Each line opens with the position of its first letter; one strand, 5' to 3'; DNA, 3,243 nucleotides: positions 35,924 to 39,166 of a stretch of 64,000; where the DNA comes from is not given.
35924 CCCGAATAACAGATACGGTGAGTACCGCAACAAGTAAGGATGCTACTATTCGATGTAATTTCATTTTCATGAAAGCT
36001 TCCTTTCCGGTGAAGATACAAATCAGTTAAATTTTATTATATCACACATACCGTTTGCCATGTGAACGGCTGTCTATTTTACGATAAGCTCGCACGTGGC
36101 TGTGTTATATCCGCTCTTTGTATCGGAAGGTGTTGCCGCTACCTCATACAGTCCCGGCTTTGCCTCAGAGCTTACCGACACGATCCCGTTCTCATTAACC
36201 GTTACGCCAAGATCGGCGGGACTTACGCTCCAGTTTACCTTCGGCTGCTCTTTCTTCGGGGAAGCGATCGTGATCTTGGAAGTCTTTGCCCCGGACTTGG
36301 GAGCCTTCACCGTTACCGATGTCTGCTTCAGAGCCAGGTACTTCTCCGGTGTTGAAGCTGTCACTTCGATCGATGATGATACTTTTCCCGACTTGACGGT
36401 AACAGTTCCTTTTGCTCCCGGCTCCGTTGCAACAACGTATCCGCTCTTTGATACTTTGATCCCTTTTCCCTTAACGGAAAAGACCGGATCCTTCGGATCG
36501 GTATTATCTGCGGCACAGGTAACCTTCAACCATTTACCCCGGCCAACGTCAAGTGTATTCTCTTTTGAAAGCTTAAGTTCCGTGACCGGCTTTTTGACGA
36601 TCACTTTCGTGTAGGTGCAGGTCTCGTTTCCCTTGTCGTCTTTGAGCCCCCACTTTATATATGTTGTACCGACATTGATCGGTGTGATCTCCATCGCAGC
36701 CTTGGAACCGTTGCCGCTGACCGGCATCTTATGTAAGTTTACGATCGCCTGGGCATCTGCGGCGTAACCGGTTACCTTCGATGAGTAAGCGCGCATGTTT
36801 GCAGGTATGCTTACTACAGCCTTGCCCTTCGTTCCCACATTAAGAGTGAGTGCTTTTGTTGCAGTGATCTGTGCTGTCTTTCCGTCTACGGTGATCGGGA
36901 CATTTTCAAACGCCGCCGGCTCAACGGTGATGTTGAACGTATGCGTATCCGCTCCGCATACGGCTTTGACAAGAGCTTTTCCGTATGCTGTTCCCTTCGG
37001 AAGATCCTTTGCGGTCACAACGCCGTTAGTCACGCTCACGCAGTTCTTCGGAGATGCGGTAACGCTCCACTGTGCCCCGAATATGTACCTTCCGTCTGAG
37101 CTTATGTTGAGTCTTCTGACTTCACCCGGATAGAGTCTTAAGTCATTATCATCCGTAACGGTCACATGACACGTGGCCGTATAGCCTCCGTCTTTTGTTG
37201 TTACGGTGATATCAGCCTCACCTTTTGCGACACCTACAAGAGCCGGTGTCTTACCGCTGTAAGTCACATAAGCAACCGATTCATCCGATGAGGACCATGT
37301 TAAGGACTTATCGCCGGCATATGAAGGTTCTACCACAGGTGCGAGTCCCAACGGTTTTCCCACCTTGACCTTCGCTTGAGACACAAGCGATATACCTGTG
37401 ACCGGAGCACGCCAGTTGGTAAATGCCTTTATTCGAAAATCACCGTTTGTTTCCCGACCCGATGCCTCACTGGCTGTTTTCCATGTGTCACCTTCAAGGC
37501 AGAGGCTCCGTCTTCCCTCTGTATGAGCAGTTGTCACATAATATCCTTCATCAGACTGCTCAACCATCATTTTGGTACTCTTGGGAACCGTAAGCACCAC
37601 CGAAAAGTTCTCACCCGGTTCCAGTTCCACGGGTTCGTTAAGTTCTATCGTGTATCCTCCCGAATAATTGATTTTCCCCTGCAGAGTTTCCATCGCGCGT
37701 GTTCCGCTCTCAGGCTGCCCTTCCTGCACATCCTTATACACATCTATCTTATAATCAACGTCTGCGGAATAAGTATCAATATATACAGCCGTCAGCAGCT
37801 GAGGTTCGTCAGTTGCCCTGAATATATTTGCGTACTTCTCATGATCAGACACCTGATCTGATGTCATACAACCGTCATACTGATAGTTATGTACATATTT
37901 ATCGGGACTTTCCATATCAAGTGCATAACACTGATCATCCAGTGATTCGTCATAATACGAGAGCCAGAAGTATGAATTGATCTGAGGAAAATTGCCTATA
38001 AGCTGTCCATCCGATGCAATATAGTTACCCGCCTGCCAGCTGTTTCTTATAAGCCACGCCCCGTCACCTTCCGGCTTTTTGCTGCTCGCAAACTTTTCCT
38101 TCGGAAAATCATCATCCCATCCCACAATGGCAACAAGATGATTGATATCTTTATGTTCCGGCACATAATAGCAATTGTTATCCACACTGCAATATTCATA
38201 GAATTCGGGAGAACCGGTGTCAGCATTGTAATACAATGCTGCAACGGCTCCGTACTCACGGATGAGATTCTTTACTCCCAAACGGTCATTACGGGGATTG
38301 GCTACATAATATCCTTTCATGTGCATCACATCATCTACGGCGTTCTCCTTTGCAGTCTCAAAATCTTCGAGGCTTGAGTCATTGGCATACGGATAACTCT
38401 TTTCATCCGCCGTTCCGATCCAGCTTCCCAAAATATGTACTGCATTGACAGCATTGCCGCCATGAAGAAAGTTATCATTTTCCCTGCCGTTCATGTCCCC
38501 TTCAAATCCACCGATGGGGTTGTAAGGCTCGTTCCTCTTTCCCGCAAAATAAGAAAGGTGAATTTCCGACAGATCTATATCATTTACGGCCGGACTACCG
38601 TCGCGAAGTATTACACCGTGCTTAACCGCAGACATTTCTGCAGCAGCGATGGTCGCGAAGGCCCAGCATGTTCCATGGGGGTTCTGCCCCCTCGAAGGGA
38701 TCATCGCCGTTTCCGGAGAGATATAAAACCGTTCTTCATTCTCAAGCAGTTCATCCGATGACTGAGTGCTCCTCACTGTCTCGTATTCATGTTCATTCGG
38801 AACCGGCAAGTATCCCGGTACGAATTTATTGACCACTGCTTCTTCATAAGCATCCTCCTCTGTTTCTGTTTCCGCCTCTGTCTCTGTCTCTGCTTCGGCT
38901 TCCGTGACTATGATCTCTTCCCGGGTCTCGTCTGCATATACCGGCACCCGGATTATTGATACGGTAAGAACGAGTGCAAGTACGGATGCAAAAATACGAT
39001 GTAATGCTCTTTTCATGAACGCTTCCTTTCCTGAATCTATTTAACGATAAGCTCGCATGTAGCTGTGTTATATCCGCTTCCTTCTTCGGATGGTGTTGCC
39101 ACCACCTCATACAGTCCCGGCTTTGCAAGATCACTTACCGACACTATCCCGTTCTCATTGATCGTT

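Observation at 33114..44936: Four tandem, tightly coupled paralogs of a secreted papain-like peptidase fused to Ig-like domains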

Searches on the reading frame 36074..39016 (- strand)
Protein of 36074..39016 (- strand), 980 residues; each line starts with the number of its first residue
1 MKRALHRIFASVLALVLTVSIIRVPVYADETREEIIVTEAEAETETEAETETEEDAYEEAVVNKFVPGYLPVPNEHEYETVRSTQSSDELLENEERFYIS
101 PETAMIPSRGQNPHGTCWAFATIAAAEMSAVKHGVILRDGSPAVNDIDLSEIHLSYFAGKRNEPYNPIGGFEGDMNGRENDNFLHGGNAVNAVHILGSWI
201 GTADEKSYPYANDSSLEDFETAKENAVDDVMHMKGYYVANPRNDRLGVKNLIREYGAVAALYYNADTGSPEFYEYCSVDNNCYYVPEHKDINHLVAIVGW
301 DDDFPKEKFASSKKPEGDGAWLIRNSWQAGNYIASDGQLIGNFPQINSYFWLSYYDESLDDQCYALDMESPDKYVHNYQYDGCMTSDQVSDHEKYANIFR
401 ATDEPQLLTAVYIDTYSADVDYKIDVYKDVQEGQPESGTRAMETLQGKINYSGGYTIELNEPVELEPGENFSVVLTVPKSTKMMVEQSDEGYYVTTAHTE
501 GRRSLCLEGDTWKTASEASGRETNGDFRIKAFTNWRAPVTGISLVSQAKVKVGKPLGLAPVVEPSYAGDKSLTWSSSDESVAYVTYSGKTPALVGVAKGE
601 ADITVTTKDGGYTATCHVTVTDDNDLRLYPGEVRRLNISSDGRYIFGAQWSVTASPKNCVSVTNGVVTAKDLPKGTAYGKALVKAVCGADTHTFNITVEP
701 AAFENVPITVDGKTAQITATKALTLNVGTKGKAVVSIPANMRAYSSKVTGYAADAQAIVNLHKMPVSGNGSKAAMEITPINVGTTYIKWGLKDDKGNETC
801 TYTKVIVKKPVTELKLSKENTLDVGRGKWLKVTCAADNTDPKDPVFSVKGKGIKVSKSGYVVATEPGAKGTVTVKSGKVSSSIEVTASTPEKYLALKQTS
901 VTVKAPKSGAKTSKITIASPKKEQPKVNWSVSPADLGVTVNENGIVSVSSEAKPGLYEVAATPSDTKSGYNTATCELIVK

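Call 5: search_protein_families(library=pfam, proteins=[window:36074-39016:-], max_evalue=0.01)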
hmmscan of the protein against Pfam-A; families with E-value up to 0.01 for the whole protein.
window:36074-39016:- (980 aa): 3 families
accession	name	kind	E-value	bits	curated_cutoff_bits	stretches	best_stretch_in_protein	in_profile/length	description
PF18560.7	Lectin_like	-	3.2e-22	79.8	27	1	378-533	2-156/156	Lectin like domain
PF00112.29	Peptidase_C1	-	6.9e-11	43.1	20.7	1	185-329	67-192/220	Papain family cysteine protease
PF02368.24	Big_2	-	1.3e-10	41.5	22.8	1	539-618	2-79/79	Bacterial Ig-like domain (group 2)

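Call 8: search_protein_families(library=ncbifam, proteins=[window:36074-39016:-], max_evalue=0.01)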
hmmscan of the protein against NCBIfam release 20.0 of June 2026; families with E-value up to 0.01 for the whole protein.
window:36074-39016:- (980 aa): 0 families

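Call 10: find_homologous_proteins(query=window:36074-39016:-, max_evalue=0.00001)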
Query window:36074-39016:- (980 aa): 505 proteins with E <= 0.00001 among 8000 candidates; the best 120 are listed.
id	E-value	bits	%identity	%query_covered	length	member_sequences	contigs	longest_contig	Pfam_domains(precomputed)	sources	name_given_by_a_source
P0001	0.0e+0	1406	64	100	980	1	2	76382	PF00112.30,PF18560.8,PF02368.25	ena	-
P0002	0.0e+0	1394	64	100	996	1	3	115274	PF00112.30,PF18560.8,PF02368.25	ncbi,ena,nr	ncbi:MAG: Ig-like domain-containing protein [Lachnospiraceae bacterium]|nr:Ig-like domain-containing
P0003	0.0e+0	1281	62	100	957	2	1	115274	PF00112.30,PF18560.8,PF02368.25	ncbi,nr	ncbi:MAG: Ig-like domain-containing protein [Lachnospiraceae bacterium]|nr:Ig-like domain-containing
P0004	0.0e+0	1125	55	100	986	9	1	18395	PF00112.30,PF18560.8,PF02368.25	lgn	-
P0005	0.0e+0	1097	55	100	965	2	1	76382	PF00112.30,PF18560.8,PF02368.25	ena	-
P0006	0.0e+0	1061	54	100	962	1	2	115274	PF00112.30,PF18560.8,PF02368.25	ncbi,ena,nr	ncbi:MAG: Ig-like domain-containing protein [Lachnospiraceae bacterium]|nr:Ig-like domain-containing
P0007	4.4e-191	656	52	64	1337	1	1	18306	PF00112.30,PF18560.8,PF22359.3,PF02368.25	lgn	-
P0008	2.5e-140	488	46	54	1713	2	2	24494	PF09479.17,PF00112.30,PF18560.8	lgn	-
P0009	2.2e-132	461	46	52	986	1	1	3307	PF01551.30,PF09479.17,PF00112.30,PF18560.8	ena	-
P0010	9.4e-132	459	45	54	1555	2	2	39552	PF09479.17,PF00112.30,PF18560.8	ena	-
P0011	5.1e-129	450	45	54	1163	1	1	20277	PF09479.17,PF00112.30,PF13306.13,PF18560.8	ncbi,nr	ncbi:MAG: InlB B-repeat-containing protein [Lachnospiraceae bacterium]|nr:InlB B-repeat-containing p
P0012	2.6e-85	305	29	100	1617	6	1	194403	PF21764.4,PF00112.30,PF26182.1,PF13927.13,PF00047.32,PF18560.8,PF22359.3,PF02368.25,PF20578.5,PF06832.19,PF26918.1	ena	-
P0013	3.6e-84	302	39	52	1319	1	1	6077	PF21764.4,PF00112.30,PF26182.1,PF21461.4,PF25354.2,PF18560.8,PF22359.3,PF00395.26,PF02368.25,PF26918.1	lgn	-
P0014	5.8e-80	288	31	71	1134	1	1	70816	PF09479.17,PF18560.8,PF18998.7,PF02368.25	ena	-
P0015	7.2e-80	287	35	55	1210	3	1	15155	PF09479.17,PF00112.30,PF18560.8,PF02368.25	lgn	-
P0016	3.0e-78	282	35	55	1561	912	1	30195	PF09479.17,PF00112.30,PF18560.8,PF02368.25,PF26918.1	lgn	-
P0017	3.5e-78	282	35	55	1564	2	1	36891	PF09479.17,PF00112.30,PF18560.8,PF22359.3,PF02368.25,PF26918.1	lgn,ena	-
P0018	3.3e-77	279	29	91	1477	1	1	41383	PF21764.4,PF00112.30,PF26182.1,PF00047.32,PF18560.8,PF22359.3,PF02368.25,PF20578.5,PF26918.1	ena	-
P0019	9.1e-77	277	35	59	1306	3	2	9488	PF18560.8,PF02368.25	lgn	-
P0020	1.2e-76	277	36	56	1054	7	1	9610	PF00112.30,PF26182.1,PF18560.8,PF22359.3,PF00395.26,PF02368.25,PF26918.1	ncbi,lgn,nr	ncbi:MAG: Ig-like domain-containing protein [Lachnospiraceae bacterium]|nr:Ig-like domain-containing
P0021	4.0e-75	272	33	59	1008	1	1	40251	PF00112.30,PF18560.8,PF02368.25,PF00041.28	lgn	-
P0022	9.8e-74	267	33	65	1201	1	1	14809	PF21764.4,PF00112.30,PF26182.1,PF21461.4,PF12985.14,PF18560.8,PF22359.3,PF00395.26,PF02368.25,PF26918.1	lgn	-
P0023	2.0e-73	266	34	53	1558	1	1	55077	PF09479.17,PF00112.30,PF18560.8,PF22359.3,PF02368.25,PF26918.1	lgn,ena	-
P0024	2.5e-72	262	35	65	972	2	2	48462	PF19127.7,PF00112.30,PF26182.1,PF25354.2,PF18560.8,PF22359.3,PF01473.27,PF02368.25,PF20578.5,PF26918.1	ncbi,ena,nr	ncbi:MAG: Ig-like domain-containing protein [Lachnospiraceae bacterium]|nr:Ig-like domain-containing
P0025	1.3e-71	260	33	64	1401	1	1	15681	PF00112.30,PF18560.8,PF02368.25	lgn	-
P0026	1.7e-71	260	34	64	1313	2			PF09479.17,PF00112.30,PF26182.1,PF13287.13,PF13290.14,PF18560.8,PF02368.25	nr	nr:InlB B-repeat-containing protein [Lachnospiraceae bacterium]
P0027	4.6e-71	258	36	53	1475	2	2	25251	PF00112.30,PF26182.1,PF18560.8,PF02368.25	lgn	-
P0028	1.6e-69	253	33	68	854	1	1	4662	PF00112.30,PF13306.13,PF18560.8,PF02368.25,PF26918.1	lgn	-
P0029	4.0e-69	252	35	59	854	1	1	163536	PF00112.30,PF13306.13,PF18560.8,PF03051.22,PF02368.25,PF13855.13,PF26918.1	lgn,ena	-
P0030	5.0e-69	252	33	60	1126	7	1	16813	PF00112.30,PF26182.1,PF18560.8,PF22359.3,PF00395.26,PF02368.25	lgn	-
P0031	3.0e-68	249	34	61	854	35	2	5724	PF00112.30,PF13306.13,PF18560.8,PF02368.25,PF13855.13,PF26918.1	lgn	-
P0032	7.9e-67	244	33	53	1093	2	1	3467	PF21764.4,PF00112.30,PF26182.1,PF13287.13,PF13290.14,PF18560.8,PF22359.3,PF02368.25,PF26918.1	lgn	-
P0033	8.0e-67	244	31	73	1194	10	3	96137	PF00112.30,PF08481.17,PF18560.8,PF02368.25,PF12245.15,PF26918.1,PF19077.7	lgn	-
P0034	1.8e-66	243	35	59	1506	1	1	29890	PF09479.17,PF00112.30,PF26182.1,PF13287.13,PF13290.14,PF18560.8,PF02368.25,PF20578.5,PF26918.1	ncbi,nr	ncbi:MAG: Ig-like domain-containing protein, partial [Butyrivibrio sp.]|nr:Ig-like domain-containing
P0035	6.4e-66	241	31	70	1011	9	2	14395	PF00112.30,PF08481.17,PF18560.8,PF02368.25,PF26918.1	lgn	-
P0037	9.6e-66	241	35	46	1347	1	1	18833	PF00112.30,PF18560.8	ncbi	-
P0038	1.9e-65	240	35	59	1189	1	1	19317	PF09479.17,PF26182.1,PF18560.8,PF02368.25,PF26918.1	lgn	-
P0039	5.2e-65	238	34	59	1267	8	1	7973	PF00112.30,PF18560.8,PF02368.25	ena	-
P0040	3.4e-64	236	34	53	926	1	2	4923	PF00112.30,PF26182.1,PF18560.8,PF02368.25,PF26918.1,PF00041.28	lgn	-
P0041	3.7e-64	235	35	54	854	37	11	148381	PF00112.30,PF13306.13,PF18560.8,PF02368.25,PF13855.13,PF26918.1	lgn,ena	-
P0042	5.0e-64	235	37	44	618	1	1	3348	PF00112.30,PF18560.8,PF00041.28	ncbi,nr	ncbi:MAG: lectin like domain-containing protein [Clostridiales bacterium]|nr:lectin like domain-cont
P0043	8.3e-64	234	36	46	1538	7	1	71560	PF00112.30,PF18560.8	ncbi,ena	-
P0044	1.1e-63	234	32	63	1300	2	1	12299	PF00112.30,PF08481.17,PF18560.8,PF02368.25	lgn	-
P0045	2.5e-63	233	33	54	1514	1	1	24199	PF09479.17,PF00112.30,PF18560.8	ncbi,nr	ncbi:MAG: InlB B-repeat-containing protein [Lachnospiraceae bacterium]|nr:InlB B-repeat-containing p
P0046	1.6e-62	230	36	48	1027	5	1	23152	PF09479.17,PF00112.30,PF18560.8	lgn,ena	-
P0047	2.5e-62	229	35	52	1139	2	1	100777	PF00112.30,PF18560.8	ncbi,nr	ncbi:MAG: hypothetical protein K6E98_01135 [Lachnospiraceae bacterium]|nr:hypothetical protein [Lach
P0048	2.7e-62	229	36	46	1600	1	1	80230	PF09479.17,PF26182.1,PF21461.4,PF18560.8,PF02368.25,PF26918.1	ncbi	-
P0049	2.9e-62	229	31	66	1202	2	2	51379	PF00112.30,PF08481.17,PF18560.8,PF02368.25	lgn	-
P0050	1.7e-61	227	30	75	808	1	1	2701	PF00112.30,PF18560.8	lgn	-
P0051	4.0e-61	225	28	97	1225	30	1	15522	PF00112.30,PF26182.1,PF21461.4,PF18560.8,PF22359.3,PF02368.25,PF26918.1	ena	-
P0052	4.4e-61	225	29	91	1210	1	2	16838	PF00112.30,PF26182.1,PF21461.4,PF18560.8,PF22359.3,PF02368.25,PF26918.1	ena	-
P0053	1.5e-60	224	29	91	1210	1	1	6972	PF00112.30,PF26182.1,PF21461.4,PF18560.8,PF22359.3,PF02368.25,PF26918.1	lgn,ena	-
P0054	2.9e-60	223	32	64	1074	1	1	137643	PF18560.8,PF25833.1,PF21910.3,PF02368.25,PF00041.28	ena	-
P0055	3.0e-60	223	29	91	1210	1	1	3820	PF00112.30,PF26182.1,PF21461.4,PF18560.8,PF22359.3,PF02368.25,PF26918.1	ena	-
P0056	5.3e-60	222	31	63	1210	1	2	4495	PF00112.30,PF26182.1,PF21461.4,PF18560.8,PF22359.3,PF02368.25,PF26918.1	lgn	-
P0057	6.6e-60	221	29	91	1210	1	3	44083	PF00112.30,PF26182.1,PF21461.4,PF18560.8,PF22359.3,PF02368.25,PF26918.1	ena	-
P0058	6.8e-60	221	29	91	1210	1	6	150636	PF00112.30,PF26182.1,PF21461.4,PF18560.8,PF22359.3,PF02368.25,PF26918.1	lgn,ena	-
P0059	7.6e-60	221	32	63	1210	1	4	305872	PF00112.30,PF26182.1,PF21461.4,PF18560.8,PF22359.3,PF02368.25,PF26918.1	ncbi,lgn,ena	-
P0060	8.0e-60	221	32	63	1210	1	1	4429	PF00112.30,PF26182.1,PF21461.4,PF18560.8,PF22359.3,PF02368.25,PF26918.1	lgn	-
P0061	8.6e-60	221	34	44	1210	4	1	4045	PF00112.30,PF18560.8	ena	-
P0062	1.1e-59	221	33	61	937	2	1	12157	PF00112.30,PF18560.8,PF21910.3,PF02368.25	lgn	-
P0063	1.2e-59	221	33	54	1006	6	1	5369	PF00112.30,PF18560.8,PF02368.25,PF26918.1,PF00041.28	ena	-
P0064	1.4e-59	220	32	63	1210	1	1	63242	PF00112.30,PF26182.1,PF21461.4,PF18560.8,PF22359.3,PF02368.25,PF26918.1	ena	-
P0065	1.8e-59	220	36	51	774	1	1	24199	PF09479.17,PF00112.30,PF18560.8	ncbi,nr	ncbi:MAG: InlB B-repeat-containing protein, partial [Lachnospiraceae bacterium]|nr:InlB B-repeat-con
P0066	2.0e-59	220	31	63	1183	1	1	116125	PF00112.30,PF26182.1,PF21461.4,PF18560.8,PF22359.3,PF02368.25,PF26918.1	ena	-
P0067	3.0e-59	219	32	63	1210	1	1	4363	PF00112.30,PF26182.1,PF21461.4,PF18560.8,PF22359.3,PF02368.25,PF26918.1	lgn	-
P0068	3.2e-59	219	32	63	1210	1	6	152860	PF00112.30,PF26182.1,PF21461.4,PF18560.8,PF22359.3,PF02368.25,PF26918.1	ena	-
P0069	3.2e-59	219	29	91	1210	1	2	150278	PF00112.30,PF26182.1,PF21461.4,PF18560.8,PF22359.3,PF02368.25,PF26918.1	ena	-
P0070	3.5e-59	219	32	55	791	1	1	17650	PF09479.17,PF00112.30,PF18560.8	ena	-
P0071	3.9e-59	219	32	63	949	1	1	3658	PF00112.30,PF18560.8,PF22359.3,PF02368.25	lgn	-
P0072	5.0e-59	218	28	91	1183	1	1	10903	PF00112.30,PF26182.1,PF21461.4,PF18560.8,PF22359.3,PF02368.25,PF26918.1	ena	-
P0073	5.9e-59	218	32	63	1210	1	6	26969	PF00112.30,PF26182.1,PF21461.4,PF18560.8,PF22359.3,PF02368.25,PF26918.1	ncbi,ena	-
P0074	8.0e-59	218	35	50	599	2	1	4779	PF00112.30,PF18560.8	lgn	-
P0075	1.3e-58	217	32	65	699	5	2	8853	PF00112.30,PF18560.8,PF02368.25,PF26918.1,PF13946.12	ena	-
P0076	7.6e-58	215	33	53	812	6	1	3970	PF00112.30,PF18560.8,PF02368.25,PF26918.1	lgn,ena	-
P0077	9.7e-57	211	36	44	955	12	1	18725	PF18560.8,PF02368.25,PF26918.1,PF00041.28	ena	-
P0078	2.2e-56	210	31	62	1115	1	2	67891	PF00112.30,PF26182.1,PF21461.4,PF25354.2,PF18560.8,PF22359.3,PF02368.25,PF26918.1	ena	-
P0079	3.2e-56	209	30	62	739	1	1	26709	PF00112.30,PF18560.8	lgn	-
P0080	2.5e-55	206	32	56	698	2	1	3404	PF00112.30,PF18560.8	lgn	-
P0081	9.9e-55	204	34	44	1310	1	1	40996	PF09479.17,PF00112.30,PF18560.8,PF18998.7,PF21910.3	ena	-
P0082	1.2e-54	204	31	59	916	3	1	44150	PF00112.30,PF26182.1,PF21461.4,PF25354.2,PF18560.8,PF02368.25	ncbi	-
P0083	2.2e-54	203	33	55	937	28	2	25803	PF00112.30,PF18560.8,PF02368.25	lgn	-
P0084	4.8e-54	202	32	54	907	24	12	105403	PF09479.17,PF00112.30,PF18560.8,PF18998.7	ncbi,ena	-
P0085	1.3e-53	201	35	44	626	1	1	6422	PF00112.30,PF18560.8,PF00041.28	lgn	-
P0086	1.3e-53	201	32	50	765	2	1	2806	PF00112.30,PF18560.8,PF03051.22,PF00395.26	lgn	-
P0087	3.5e-53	199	34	44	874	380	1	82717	PF09479.17,PF00112.30,PF18560.8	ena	-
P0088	4.2e-53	199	33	55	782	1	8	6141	PF00112.30,PF18560.8,PF25814.2,PF02368.25,PF26918.1,PF00041.28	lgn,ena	-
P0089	5.0e-53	199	34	49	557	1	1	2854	PF00112.30,PF18560.8,PF21910.3,PF00041.28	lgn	-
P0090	5.0e-53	199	34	49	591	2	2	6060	PF00112.30,PF18560.8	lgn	-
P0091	5.7e-53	198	31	51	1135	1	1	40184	PF00112.30,PF18560.8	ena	-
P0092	1.2e-52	197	32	54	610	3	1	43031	PF00112.30,PF18560.8,PF00041.28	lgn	-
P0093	1.7e-52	197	34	43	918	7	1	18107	PF09479.17,PF00112.30,PF18560.8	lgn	-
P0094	2.0e-52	197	33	45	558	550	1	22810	PF00112.30,PF18560.8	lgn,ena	-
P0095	2.9e-52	196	34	43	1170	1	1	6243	PF09479.17,PF00112.30,PF18560.8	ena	-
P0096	4.1e-52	196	33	52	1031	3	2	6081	PF00112.30,PF26182.1,PF18560.8,PF22359.3,PF02368.25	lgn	-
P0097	6.5e-52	195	33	53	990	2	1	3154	PF00112.30,PF18560.8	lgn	-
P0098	9.4e-52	194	34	44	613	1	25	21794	PF00112.30,PF18560.8,PF00041.28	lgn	-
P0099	1.2e-51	194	34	49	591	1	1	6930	PF00112.30,PF18560.8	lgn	-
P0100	1.4e-51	194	30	62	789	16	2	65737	PF00112.30,PF26182.1,PF18560.8,PF02368.25,PF26918.1,PF00041.28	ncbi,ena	-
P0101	1.4e-51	194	33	53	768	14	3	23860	PF00112.30,PF18560.8,PF00395.26,PF02368.25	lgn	-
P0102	1.4e-51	194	36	43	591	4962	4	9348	PF00112.30,PF18560.8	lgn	-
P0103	1.5e-51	194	36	44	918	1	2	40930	PF00112.30,PF18560.8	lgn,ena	-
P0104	3.0e-51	193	35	43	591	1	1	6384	PF00112.30,PF18560.8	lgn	-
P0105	3.2e-51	193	33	44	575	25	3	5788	PF00112.30,PF18560.8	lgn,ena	-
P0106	4.4e-51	192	38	38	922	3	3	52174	PF00112.30,PF18560.8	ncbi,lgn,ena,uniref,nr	ncbi:lectin like domain-containing protein [Holdemanella biformis]|uniref:lectin like domain-contain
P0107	5.0e-51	192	33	45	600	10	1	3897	PF00112.30,PF18560.8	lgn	-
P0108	5.0e-51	192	33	53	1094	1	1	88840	PF00112.30,PF18560.8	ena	-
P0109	5.1e-51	192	36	43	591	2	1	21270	PF00112.30,PF18560.8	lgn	-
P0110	5.9e-51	192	35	43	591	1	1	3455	PF00112.30,PF18560.8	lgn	-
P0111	7.9e-51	191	34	49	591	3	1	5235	PF00112.30,PF18560.8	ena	-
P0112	7.9e-51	191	35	43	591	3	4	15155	PF00112.30,PF18560.8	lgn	-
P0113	8.9e-51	191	35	43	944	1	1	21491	PF09479.17,PF00112.30,PF18560.8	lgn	-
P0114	9.7e-51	191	30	61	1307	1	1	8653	PF00112.30,PF26182.1,PF25832.1,PF18560.8,PF25833.1,PF21910.3,PF02368.25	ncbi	-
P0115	1.0e-50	191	35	43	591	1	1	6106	PF00112.30,PF18560.8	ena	-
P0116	1.1e-50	191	33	54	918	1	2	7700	PF00112.30,PF18560.8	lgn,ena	-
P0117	1.3e-50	191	32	44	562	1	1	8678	PF00112.30,PF18560.8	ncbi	-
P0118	1.3e-50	191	33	53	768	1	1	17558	PF00112.30,PF18560.8,PF00395.26,PF02368.25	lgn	-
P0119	1.4e-50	190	33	53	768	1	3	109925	PF00112.30,PF18560.8,PF03051.22,PF00395.26,PF02368.25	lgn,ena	-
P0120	1.5e-50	190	34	49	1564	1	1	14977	PF09479.17,PF00112.30,PF13287.13,PF13290.14,PF18560.8,PF02368.25,PF26918.1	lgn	-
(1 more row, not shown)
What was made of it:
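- Other family members do carry SLH or choline-binding wall anchors (call 10).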

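Call 12: find_encoding_contigs(protein=P0001, flank=10000, max_places=4)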
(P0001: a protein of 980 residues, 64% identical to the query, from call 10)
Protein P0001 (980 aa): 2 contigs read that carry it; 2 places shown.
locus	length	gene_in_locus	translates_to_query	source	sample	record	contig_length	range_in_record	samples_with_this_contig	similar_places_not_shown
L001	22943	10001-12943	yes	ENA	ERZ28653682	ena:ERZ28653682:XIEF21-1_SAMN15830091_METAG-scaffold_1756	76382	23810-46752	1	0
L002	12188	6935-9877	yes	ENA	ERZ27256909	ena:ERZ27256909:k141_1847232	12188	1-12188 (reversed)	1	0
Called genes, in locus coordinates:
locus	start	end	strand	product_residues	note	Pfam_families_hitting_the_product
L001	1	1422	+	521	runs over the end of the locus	-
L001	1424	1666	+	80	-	PF07866:DUF1653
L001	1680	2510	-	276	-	-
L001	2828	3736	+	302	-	PF00588:SpoU_methylase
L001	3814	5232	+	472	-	PF01637:ATPase_2, PF13191:AAA_16 (weak), PF13173:AAA_14 (faint)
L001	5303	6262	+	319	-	PF02826:2-Hacid_dh_C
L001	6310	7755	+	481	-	PF02397:Bac_transf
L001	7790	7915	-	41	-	-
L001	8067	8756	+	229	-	PF01479:S4, PF00849:PseudoU_synth_2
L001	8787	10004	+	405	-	PF00331:Glyco_hydro_10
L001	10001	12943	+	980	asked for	PF00112:Peptidase_C1, PF18560:Lectin_like, PF02368:Big_2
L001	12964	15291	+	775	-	-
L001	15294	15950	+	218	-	-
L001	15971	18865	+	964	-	PF00112:Peptidase_C1 (faint), PF18560:Lectin_like, PF02368:Big_2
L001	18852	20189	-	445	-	PF01554:MatE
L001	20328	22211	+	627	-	PF00512:HisKA, PF02518:HATPase_c, PF00072:Response_reg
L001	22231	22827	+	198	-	PF00265:TK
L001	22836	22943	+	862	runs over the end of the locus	PF08495:FIST (weak), PF10442:FIST_C, PF00512:HisKA, PF02518:HATPase_c, PF00072:Response_reg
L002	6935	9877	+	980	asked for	PF00112:Peptidase_C1, PF18560:Lectin_like, PF02368:Big_2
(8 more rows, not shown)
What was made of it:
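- In L001 an opposite-strand MatE gene separates the array from the kinase (call 12).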
